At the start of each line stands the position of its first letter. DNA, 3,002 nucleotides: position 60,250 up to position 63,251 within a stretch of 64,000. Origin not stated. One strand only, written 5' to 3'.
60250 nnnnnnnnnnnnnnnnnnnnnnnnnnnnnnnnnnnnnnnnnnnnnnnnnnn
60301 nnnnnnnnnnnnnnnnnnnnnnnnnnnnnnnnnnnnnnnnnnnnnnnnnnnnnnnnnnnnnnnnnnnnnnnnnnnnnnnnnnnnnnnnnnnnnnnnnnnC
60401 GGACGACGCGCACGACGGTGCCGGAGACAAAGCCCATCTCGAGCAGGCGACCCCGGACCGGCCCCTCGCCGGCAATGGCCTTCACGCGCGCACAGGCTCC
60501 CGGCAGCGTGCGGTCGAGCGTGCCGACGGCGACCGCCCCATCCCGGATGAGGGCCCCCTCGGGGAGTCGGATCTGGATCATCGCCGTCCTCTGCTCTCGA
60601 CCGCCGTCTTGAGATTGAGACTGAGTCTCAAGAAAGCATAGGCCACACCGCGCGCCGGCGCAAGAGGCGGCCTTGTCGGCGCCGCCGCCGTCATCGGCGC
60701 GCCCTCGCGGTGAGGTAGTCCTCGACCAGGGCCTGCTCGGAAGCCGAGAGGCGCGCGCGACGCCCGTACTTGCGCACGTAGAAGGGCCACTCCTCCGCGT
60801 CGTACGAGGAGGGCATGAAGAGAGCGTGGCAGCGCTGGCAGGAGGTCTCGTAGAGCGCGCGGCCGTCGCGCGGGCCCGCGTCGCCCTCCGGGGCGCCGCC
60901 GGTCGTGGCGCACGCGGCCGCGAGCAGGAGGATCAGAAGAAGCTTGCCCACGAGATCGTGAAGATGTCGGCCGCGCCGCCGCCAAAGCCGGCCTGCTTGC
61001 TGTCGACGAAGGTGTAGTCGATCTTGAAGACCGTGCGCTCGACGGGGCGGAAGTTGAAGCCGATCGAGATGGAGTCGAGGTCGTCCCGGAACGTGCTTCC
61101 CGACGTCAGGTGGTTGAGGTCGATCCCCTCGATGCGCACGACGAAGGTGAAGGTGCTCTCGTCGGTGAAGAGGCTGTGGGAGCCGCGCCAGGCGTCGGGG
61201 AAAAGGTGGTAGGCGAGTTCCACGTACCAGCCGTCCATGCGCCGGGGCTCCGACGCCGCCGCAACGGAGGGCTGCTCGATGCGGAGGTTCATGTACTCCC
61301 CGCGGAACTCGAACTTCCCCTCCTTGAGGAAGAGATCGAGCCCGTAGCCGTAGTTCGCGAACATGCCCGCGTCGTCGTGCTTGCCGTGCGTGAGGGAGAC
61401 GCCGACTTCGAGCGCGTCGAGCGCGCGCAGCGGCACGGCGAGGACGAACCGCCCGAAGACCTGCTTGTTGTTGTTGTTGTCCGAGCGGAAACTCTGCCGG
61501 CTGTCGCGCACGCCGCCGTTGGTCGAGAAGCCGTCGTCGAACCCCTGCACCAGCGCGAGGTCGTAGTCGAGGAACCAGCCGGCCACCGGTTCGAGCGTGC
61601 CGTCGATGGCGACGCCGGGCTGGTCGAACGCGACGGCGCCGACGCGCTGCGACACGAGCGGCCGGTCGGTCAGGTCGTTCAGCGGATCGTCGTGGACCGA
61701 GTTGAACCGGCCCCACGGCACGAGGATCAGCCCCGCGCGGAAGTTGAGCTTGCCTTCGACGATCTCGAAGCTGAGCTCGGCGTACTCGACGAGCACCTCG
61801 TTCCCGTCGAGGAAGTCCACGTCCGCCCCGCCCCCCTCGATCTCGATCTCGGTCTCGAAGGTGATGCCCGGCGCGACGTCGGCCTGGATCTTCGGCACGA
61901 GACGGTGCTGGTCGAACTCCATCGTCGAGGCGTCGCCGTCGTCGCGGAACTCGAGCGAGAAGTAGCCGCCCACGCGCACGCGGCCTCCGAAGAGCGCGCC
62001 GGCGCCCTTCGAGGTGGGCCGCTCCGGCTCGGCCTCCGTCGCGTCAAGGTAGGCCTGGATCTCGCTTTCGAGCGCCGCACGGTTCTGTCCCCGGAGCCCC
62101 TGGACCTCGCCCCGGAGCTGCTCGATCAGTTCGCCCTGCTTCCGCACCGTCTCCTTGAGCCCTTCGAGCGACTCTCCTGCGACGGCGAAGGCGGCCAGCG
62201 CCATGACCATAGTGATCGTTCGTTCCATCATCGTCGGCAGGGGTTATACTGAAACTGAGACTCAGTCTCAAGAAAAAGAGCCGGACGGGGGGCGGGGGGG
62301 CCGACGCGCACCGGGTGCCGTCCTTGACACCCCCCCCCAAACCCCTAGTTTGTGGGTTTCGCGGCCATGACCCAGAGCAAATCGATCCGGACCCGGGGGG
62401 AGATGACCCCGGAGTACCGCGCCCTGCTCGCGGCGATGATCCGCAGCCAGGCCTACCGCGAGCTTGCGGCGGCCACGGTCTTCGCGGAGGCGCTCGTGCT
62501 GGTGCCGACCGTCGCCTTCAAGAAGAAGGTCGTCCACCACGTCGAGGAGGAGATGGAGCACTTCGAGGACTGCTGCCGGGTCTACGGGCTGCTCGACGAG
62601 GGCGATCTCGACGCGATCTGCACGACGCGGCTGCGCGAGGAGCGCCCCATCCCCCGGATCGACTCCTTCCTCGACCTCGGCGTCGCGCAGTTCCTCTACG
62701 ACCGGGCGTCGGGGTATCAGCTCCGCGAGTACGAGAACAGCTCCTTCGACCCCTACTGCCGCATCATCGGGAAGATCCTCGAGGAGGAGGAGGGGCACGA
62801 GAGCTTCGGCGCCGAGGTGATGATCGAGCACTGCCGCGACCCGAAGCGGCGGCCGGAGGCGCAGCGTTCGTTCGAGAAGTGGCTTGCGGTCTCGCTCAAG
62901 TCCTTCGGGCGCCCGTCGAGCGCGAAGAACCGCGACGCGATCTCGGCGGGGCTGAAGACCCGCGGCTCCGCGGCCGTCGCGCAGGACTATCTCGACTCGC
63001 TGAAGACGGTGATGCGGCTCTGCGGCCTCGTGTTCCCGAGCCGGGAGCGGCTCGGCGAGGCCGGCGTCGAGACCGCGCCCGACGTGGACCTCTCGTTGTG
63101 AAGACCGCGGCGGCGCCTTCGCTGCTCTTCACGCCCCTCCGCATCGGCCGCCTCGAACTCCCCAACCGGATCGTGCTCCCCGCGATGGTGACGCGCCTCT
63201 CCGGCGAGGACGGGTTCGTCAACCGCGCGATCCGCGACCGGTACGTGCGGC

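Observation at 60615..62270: Shared palindromic operator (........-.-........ then AGAAA) upstream of feoAB and of an OMP/cytochrome c operon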

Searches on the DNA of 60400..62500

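Call 50: search_rna_families(source=window, start=60400, end=62500, threshold=evalue, max_evalue=1)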
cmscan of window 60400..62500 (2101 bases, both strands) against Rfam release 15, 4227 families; matches with E-value up to 1: 1.
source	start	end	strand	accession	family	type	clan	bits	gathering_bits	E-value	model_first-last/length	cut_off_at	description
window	61157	61218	+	RF00593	snoU83B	Gene; snRNA; snoRNA; CD-box;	-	21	35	0.26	1-94/94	no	Small nucleolar RNA U83B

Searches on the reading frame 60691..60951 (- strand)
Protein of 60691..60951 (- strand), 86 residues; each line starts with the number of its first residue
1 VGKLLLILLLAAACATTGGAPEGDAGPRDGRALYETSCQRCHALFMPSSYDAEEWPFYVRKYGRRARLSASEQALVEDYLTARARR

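Call 8: search_protein_families(library=pfam, proteins=[window:60691-60951:-], max_evalue=0.01)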
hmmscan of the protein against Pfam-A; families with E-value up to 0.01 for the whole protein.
window:60691-60951:- (86 aa): 2 families
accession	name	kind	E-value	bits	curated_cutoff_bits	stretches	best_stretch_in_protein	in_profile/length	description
PF09626.15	DHC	-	0.00036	22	22.2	1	34-85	1-56/116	Dihaem cytochrome c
PF13442.11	Cytochrome_CBB3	-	0.0016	19.2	27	1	27-43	3-19/68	Cytochrome C oxidase, cbb3-type, subunit III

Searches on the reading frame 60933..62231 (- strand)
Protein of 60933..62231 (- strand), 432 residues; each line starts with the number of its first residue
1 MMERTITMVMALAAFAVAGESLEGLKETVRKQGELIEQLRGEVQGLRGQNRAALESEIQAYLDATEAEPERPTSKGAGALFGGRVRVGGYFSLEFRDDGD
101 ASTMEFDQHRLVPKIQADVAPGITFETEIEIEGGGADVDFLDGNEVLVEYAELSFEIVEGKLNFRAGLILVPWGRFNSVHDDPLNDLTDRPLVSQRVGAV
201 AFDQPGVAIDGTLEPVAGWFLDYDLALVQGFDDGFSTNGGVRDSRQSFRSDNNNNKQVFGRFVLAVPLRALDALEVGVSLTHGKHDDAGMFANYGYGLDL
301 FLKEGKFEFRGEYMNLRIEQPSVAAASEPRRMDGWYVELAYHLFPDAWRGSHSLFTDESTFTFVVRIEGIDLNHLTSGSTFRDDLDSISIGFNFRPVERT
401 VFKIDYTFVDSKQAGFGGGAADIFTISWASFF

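Call 8: search_protein_families(library=pfam, proteins=[window:60933-62231:-], max_evalue=0.01)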
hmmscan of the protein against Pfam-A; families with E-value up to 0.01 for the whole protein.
window:60933-62231:- (432 aa): 0 families

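Call 13: find_encoding_contigs(protein=window:60933-62231:-, flank=10000, max_places=10)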
Protein window:60933-62231:- (432 aa): no gene with exactly this product is on record in the collection.

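Call 15: find_homologous_proteins(query=window:60933-62231:-, max_evalue=0.00001)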
Query window:60933-62231:- (432 aa): 139 proteins with E <= 0.00001 among 8000 candidates; the best 120 are listed.
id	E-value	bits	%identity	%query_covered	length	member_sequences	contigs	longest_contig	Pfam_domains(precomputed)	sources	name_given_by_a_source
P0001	2.4e-287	970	100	100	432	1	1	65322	-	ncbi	-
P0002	1.8e-251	852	85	100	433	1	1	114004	PF07396.18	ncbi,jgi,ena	-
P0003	4.2e-190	650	67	99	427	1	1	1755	-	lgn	-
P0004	5.9e-188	643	69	98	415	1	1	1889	-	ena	-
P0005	1.2e-185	635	67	95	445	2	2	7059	PF07396.18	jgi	-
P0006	1.6e-184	632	67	99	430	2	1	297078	-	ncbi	-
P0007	1.3e-183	629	68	95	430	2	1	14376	-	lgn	-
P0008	2.7e-183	628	64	100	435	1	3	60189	-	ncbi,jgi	ncbi:MAG: hypothetical protein ACYTEZ_14465 [Planctomycetota bacterium]|jgi:hypothetical protein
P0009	1.5e-182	625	68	98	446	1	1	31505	-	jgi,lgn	-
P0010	3.5e-182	624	68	96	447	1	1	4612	PF07396.18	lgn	-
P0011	2.0e-181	621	66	97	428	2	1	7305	PF07396.18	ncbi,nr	ncbi:MAG: porin [Planctomycetota bacterium]|nr:porin [Planctomycetota bacterium]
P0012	3.7e-178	611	63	100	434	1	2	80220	PF07396.18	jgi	-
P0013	1.1e-177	609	66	95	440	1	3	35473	-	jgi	jgi:hypothetical protein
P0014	1.6e-177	609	64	99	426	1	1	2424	PF07396.18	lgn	-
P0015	4.1e-176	604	67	94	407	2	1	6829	-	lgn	-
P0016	4.6e-176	604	63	100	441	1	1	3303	PF07396.18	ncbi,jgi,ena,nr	ncbi:MAG: hypothetical protein OER88_11650 [Planctomycetota bacterium]|nr:hypothetical protein [Plan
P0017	5.3e-176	604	65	95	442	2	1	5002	PF07396.18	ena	-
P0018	6.7e-173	593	63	100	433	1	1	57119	-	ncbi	ncbi:MAG: hypothetical protein ACT4PV_02955 [Planctomycetaceae bacterium]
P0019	1.0e-172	593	62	100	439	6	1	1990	PF07396.18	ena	-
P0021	3.9e-170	584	63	94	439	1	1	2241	PF07396.18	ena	-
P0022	6.3e-169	580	62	94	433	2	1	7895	PF07396.18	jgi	jgi:hypothetical protein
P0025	7.6e-168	577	62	96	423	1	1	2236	PF07396.18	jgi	-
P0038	3.8e-157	541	57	99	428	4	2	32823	PF07396.18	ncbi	ncbi:MAG: porin family protein [Planctomycetota bacterium]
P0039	1.4e-156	540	57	100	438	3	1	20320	PF07396.18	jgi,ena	-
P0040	7.0e-155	534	57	99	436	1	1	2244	PF07396.18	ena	-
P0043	9.6e-154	530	55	100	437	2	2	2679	PF07396.18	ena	-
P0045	3.9e-152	525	57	100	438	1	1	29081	PF07396.18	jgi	-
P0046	2.6e-151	522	59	95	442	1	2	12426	PF07396.18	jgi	-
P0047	4.0e-151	522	59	94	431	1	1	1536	PF07396.18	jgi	-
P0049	4.5e-149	515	60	92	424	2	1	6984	PF07396.18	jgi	jgi:hypothetical protein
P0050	1.9e-148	513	58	94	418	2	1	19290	PF07396.18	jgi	jgi:hypothetical protein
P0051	2.7e-148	512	58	94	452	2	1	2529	PF07396.18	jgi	-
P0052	6.4e-148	511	56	95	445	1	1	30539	PF07396.18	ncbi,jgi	ncbi:MAG: porin [Planctomycetota bacterium]|jgi:hypothetical protein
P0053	8.3e-148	511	59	97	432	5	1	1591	PF07396.18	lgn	-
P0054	1.3e-147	510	56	96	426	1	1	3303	PF07396.18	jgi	jgi:hypothetical protein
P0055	4.9e-145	501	55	100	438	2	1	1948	PF07396.18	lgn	-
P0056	3.1e-143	496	57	94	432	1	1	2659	PF07396.18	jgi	jgi:hypothetical protein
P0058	1.8e-89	318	45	81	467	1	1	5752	PF07396.18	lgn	-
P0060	4.1e-87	311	43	92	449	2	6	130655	PF07396.18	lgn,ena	-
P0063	1.5e-84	302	44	81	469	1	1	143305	PF07396.18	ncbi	-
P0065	6.3e-84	300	44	81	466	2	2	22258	PF07396.18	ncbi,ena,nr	ncbi:MAG TPA: hypothetical protein ENK43_04575 [Planctomycetes bacterium]|nr:hypothetical protein [P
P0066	1.3e-83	299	41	94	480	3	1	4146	PF07396.18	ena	-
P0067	3.1e-83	298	42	89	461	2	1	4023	PF07396.18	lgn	-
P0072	2.7e-81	291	41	96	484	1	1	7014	PF07396.18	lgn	-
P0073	8.0e-81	290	39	98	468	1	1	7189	PF07396.18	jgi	jgi:hypothetical protein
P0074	9.0e-81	290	43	88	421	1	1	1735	PF07396.18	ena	-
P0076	1.1e-78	283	41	86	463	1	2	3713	PF07396.18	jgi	jgi:hypothetical protein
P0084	5.0e-75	271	39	90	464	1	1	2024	PF07396.18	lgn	-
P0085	2.4e-74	269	40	90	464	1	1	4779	PF07396.18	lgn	-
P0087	7.4e-73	264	38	96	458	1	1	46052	PF07396.18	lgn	-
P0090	9.2e-69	250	36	99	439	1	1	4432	PF07396.18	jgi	jgi:hypothetical protein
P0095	8.4e-59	217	35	94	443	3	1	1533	PF07396.18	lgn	-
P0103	1.1e-50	191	33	92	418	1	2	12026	PF07396.18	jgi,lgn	-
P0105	3.7e-48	182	35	94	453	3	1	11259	PF07396.18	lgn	-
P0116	5.7e-43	165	34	81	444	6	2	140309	PF07396.18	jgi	jgi:phosphate-selective porin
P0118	1.4e-42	164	32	94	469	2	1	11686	PF07396.18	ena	-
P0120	2.5e-41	160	34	81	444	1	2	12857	PF07396.18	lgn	-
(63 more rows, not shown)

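Call 16: find_encoding_contigs(protein=P0002, flank=10000, max_places=3)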
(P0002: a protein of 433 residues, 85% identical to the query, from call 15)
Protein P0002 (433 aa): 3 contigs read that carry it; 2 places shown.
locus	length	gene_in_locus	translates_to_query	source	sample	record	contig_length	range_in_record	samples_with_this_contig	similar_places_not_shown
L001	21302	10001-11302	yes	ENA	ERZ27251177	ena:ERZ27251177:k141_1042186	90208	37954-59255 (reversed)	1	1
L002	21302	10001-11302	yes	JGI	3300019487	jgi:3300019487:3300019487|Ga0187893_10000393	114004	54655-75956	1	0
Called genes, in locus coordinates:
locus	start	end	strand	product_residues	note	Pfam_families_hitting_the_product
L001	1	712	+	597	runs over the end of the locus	PF02878:PGM_PMM_I, PF02880:PGM_PMM_III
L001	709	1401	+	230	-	PF25084:LbH_EIF2B (weak), PF00132:Hexapep, PF25087:GMPPB_C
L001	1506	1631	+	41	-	-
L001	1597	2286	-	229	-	PF10127:RlaP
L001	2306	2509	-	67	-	-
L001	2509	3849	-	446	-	PF00501:AMP-binding, PF14535:AMP-binding_C_2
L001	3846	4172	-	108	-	-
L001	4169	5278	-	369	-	PF02771:Acyl-CoA_dh_N, PF02770:Acyl-CoA_dh_M, PF00441:Acyl-CoA_dh_1, PF08028:Acyl-CoA_dh_2, PF21343:ACAD9-ACADV_C (weak)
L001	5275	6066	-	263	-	PF00378:ECH_1, PF16113:ECH_2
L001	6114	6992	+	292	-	PF13302:Acetyltransf_3 (faint), PF00583:Acetyltransf_1, PF13673:Acetyltransf_10 (faint), PF13508:Acetyltransf_7, PF08445:FR47 (weak)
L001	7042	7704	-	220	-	PF00106:adh_short, PF01370:Epimerase (faint), PF23441:SDR (weak), PF13561:adh_short_C2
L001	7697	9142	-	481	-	PF00724:Oxidored_FMN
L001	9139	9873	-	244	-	PF05138:PaaA_PaaC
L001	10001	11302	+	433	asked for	PF07396:Porin_O_P (faint)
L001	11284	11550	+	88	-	-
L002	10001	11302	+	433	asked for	PF07396:Porin_O_P (faint)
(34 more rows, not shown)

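Call 17: find_encoding_contigs(protein=P0006, flank=10000, max_places=3)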
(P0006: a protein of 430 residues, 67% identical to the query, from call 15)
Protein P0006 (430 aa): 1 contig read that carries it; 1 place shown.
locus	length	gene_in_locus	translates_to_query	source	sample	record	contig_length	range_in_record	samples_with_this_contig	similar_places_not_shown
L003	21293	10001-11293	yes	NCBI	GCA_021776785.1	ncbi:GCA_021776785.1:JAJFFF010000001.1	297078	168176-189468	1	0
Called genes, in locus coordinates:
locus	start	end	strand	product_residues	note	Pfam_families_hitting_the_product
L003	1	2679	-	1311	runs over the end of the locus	PF04542:Sigma70_r2, PF04545:Sigma70_r4 (weak), PF08281:Sigma70_r4_2 (weak), PF00775:Dioxygenase_C (faint), PF10670:DUF4198 (faint), PF20598:DUF6795 (faint), PF22904:NOMO1-like_2nd (faint), PF13620:CarboxypepD_reg (weak), +4 more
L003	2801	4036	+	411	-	PF02415:Chlam_PMP (faint)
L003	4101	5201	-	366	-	PF02771:Acyl-CoA_dh_N, PF02770:Acyl-CoA_dh_M, PF00441:Acyl-CoA_dh_1, PF08028:Acyl-CoA_dh_2, PF21343:ACAD9-ACADV_C (weak)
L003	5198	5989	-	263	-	PF00378:ECH_1, PF16113:ECH_2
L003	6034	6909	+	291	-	PF13302:Acetyltransf_3 (faint), PF00583:Acetyltransf_1, PF13673:Acetyltransf_10 (faint), PF13508:Acetyltransf_7 (weak), PF00583:Acetyltransf_1 (weak)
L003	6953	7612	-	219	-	PF01370:Epimerase (weak), PF08659:KR (faint), PF00106:adh_short, PF13561:adh_short_C2, PF23441:SDR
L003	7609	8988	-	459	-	PF00724:Oxidored_FMN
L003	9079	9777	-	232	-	PF05138:PaaA_PaaC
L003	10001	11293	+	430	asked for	-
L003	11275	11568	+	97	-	PF09626:DHC (weak)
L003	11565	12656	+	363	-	PF09375:Peptidase_M75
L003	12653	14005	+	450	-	PF06537:DHOR, PF00034:Cytochrom_C (faint), PF06537:DHOR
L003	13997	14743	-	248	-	-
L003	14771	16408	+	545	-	PF00596:Aldolase_II (faint)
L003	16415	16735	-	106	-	-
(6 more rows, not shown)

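Call 18: find_encoding_contigs(protein=P0008, flank=10000, max_places=3)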
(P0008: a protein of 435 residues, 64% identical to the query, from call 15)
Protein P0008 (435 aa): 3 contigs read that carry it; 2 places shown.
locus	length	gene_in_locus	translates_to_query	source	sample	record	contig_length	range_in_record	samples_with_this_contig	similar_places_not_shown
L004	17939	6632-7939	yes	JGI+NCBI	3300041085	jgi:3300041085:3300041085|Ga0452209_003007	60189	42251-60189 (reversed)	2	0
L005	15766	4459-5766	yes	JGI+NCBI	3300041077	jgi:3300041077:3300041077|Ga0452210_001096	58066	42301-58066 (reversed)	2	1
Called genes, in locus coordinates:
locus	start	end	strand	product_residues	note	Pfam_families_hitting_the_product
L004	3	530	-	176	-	?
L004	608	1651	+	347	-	-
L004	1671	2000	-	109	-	-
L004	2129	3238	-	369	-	PF02771:Acyl-CoA_dh_N, PF02770:Acyl-CoA_dh_M, PF00441:Acyl-CoA_dh_1, PF08028:Acyl-CoA_dh_2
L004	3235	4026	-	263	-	PF00378:ECH_1, PF16113:ECH_2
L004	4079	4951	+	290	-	PF00583:Acetyltransf_1, PF13673:Acetyltransf_10 (faint), PF13508:Acetyltransf_7 (weak), PF14542:Acetyltransf_CG (faint), PF00583:Acetyltransf_1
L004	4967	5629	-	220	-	PF01370:Epimerase (weak), PF08659:KR (faint), PF00106:adh_short, PF23441:SDR, PF13561:adh_short_C2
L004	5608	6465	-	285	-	PF05138:PaaA_PaaC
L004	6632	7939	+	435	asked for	-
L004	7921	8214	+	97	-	-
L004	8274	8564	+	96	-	PF04023:FeoA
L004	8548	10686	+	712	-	PF01926:MMR_HSR1, PF02421:FeoB_N, PF07670:Gate, PF07664:FeoB_C, PF07670:Gate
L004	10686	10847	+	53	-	PF12669:FeoB_associated (weak)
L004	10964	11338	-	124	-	-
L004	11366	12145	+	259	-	PF00132:Hexapep (weak), PF25084:LbH_EIF2B (faint), PF25087:GMPPB_C (weak), PF00132:Hexapep, PF13720:Acetyltransf_11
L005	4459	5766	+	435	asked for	-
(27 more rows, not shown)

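Call 51: find_encoding_contigs(protein=P0038, flank=6000, max_places=1)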
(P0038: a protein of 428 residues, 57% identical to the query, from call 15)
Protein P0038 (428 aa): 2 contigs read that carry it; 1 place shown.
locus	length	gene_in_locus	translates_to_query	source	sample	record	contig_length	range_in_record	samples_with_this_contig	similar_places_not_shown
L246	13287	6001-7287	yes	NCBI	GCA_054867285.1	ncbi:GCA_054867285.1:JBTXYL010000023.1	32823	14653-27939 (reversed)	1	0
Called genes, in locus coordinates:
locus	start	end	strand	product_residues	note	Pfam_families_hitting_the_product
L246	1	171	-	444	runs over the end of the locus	PF00501:AMP-binding, PF14535:AMP-binding_C_2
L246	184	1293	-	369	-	PF02771:Acyl-CoA_dh_N, PF02770:Acyl-CoA_dh_M, PF00441:Acyl-CoA_dh_1, PF08028:Acyl-CoA_dh_2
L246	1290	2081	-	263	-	PF00378:ECH_1, PF16113:ECH_2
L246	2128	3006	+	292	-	PF00583:Acetyltransf_1, PF13673:Acetyltransf_10 (faint), PF13508:Acetyltransf_7 (weak), PF08445:FR47 (faint)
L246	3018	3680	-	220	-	PF01370:Epimerase, PF00106:adh_short, PF13561:adh_short_C2, PF23441:SDR (weak)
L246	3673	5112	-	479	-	PF00724:Oxidored_FMN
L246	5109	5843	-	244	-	PF05138:PaaA_PaaC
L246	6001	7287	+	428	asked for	PF07396:Porin_O_P (faint)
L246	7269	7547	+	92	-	-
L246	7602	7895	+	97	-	PF04023:FeoA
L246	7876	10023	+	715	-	PF01926:MMR_HSR1, PF02421:FeoB_N, PF07670:Gate, PF07664:FeoB_C, PF07670:Gate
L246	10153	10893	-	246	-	-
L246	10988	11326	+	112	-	-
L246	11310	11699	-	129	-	-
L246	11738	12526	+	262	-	PF25084:LbH_EIF2B (faint), PF25087:GMPPB_C (weak), PF00132:Hexapep, PF13720:Acetyltransf_11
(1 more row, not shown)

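Call 52: find_encoding_contigs(protein=P0063, flank=6000, max_places=1)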
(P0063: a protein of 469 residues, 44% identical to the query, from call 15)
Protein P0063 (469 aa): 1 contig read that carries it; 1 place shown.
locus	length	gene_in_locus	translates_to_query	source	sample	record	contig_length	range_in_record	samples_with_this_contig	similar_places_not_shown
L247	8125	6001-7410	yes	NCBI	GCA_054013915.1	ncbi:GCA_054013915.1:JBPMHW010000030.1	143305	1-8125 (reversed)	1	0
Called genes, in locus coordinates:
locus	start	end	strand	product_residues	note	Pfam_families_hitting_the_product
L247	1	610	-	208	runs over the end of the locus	PF13187:Fer4_9 (faint), PF13237:Fer4_10 (weak), PF14697:Fer4_21 (weak), PF00037:Fer4 (weak), PF12838:Fer4_7 (weak)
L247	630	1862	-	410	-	PF00146:NADHdh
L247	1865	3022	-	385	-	PF00346:Complex1_49kDa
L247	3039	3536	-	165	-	PF00329:Complex1_30kDa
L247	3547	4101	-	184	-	PF01058:Oxidored_q6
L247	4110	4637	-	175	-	PF00507:Oxidored_q4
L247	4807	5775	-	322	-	PF01476:LysM, PF03734:YkuD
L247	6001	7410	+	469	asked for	PF07396:Porin_O_P (weak)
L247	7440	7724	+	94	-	-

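Call 53: find_encoding_contigs(protein=P0018, flank=6000, max_places=1)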
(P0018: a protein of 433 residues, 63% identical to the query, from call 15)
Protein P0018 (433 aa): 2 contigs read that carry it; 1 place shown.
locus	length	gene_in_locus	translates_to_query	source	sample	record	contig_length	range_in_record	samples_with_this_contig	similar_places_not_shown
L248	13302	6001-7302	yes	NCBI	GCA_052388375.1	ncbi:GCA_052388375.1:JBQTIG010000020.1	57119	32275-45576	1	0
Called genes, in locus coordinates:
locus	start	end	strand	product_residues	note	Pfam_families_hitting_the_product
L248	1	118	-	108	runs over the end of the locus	PF01257:2Fe-2S_thioredx (weak)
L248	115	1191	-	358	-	PF02771:Acyl-CoA_dh_N, PF02770:Acyl-CoA_dh_M, PF00441:Acyl-CoA_dh_1, PF08028:Acyl-CoA_dh_2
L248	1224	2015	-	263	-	PF00378:ECH_1, PF16113:ECH_2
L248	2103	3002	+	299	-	PF13302:Acetyltransf_3 (faint), PF00583:Acetyltransf_1, PF13673:Acetyltransf_10 (faint), PF13508:Acetyltransf_7 (weak)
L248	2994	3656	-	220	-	PF01370:Epimerase, PF08659:KR (faint), PF00106:adh_short, PF13561:adh_short_C2, PF23441:SDR (weak)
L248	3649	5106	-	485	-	PF00724:Oxidored_FMN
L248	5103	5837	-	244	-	PF05138:PaaA_PaaC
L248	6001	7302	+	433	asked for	-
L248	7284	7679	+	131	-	PF09626:DHC (weak)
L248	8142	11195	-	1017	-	PF00498:FHA, PF16697:Yop-YscD_cpl, PF00069:Pkinase, PF07714:PK_Tyr_Ser-Thr, PF17667:Pkinase_fungal (weak)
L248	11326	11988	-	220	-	PF01168:Ala_racemase_N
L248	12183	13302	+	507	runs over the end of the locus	PF13360:PQQ_2 (faint), PF16697:Yop-YscD_cpl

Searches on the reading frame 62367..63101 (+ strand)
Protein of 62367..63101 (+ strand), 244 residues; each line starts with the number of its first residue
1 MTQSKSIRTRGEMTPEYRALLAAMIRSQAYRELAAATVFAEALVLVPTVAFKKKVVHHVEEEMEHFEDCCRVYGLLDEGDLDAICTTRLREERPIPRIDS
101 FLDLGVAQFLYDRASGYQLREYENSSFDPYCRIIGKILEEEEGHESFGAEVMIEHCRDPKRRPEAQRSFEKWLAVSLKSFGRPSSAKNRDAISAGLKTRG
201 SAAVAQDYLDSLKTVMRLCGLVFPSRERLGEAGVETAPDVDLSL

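Call 8: search_protein_families(library=pfam, proteins=[window:62367-63101:+], max_evalue=0.01)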
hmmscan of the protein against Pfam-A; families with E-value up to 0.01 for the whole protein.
window:62367-63101:+ (244 aa): 1 family
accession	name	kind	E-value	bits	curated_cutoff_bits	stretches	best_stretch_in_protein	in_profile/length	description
PF05138.18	PaaA_PaaC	-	4.3e-16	59.4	28.5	1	13-233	10-235/263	Phenylacetic acid catabolic protein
